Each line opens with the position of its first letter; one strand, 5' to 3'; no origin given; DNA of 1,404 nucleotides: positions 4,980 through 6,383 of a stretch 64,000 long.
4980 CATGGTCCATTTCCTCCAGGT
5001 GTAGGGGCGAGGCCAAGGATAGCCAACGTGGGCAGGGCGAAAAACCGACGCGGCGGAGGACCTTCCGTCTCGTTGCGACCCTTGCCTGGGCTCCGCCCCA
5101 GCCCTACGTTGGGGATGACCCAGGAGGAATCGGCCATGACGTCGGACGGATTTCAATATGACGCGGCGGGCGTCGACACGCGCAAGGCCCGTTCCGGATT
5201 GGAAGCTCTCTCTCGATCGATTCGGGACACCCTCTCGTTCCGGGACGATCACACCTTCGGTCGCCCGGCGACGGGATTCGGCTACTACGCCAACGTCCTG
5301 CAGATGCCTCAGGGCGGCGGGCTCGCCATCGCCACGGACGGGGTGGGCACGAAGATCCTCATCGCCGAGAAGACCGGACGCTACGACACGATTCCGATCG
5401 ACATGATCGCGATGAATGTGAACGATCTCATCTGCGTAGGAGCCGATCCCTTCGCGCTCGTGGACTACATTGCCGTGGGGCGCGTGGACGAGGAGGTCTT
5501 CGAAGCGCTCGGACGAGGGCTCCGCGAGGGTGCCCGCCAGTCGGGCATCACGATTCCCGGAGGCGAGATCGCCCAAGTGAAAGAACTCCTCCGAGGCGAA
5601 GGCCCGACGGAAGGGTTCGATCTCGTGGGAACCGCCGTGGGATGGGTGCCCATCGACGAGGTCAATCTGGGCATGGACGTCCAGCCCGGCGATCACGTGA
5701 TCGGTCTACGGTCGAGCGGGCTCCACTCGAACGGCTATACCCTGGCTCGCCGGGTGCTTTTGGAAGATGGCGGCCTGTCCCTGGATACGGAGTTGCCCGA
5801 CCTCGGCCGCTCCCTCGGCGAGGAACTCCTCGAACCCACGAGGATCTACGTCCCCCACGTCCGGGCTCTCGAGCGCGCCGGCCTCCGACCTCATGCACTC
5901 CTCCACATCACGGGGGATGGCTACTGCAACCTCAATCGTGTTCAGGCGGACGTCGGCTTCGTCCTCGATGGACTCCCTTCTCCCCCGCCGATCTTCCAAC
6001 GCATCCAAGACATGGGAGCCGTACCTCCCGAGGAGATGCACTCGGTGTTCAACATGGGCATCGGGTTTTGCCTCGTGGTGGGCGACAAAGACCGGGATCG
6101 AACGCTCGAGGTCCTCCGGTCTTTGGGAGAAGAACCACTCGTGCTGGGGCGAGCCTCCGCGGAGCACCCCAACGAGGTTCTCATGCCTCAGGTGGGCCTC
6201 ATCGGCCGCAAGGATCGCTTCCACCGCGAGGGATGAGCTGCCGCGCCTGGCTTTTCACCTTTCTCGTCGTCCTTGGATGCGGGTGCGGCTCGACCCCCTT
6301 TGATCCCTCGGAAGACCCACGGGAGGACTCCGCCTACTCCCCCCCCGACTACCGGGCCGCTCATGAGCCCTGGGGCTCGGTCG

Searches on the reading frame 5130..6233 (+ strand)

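Call 22: search_protein_families(library=ncbifam, proteins=[window:5130-6233:+], max_evalue=1)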
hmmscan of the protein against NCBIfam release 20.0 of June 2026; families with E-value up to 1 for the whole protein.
window:5130-6233:+ (368 aa): 10 families
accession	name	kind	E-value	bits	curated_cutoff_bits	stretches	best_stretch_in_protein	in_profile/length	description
TIGR00878.1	purM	equivalog_domain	1.7e-95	320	236.35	1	9-342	2-329/332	phosphoribosylformylglycinamidine cyclo-ligase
TIGR01379.1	thiL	equivalog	1.4e-08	34.1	184.15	1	47-190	20-153/320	thiamine-phosphate kinase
TIGR03267.1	methan_mark_2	hypoth_equivalog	7.2e-06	25.3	365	1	37-147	30-134/323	methanogenesis marker 2 protein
NF004350.0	PRK05731.1-1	equivalog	2.2e-05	23.5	441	1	48-148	25-124/325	thiamine-phosphate kinase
NF004351.0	PRK05731.1-4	equivalog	0.0001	21.5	324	1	92-207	78-184/321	thiamine-phosphate kinase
TIGR02124.1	hypE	equivalog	0.00053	19.1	251.6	1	93-204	70-177/332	hydrogenase expression/formation protein HypE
NF004353.0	PRK05731.2-2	equivalog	0.00062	18.9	301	1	84-153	50-120/311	thiamine-phosphate kinase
TIGR01736.1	FGAM_synth_II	equivalog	0.0026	16.1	525.75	1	54-148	421-516/718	phosphoribosylformylglycinamidine synthase subunit PurL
TIGR04050.1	MSMEG_0567_Cter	hypoth_equivalog_domain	0.025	14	312.2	1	94-146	69-119/296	MSMEG_0567/sll0787 family protein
NF002290.1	PRK01213.1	equivalog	0.088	10.9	648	1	54-147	426-519/723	phosphoribosylformylglycinamidine synthase subunit PurL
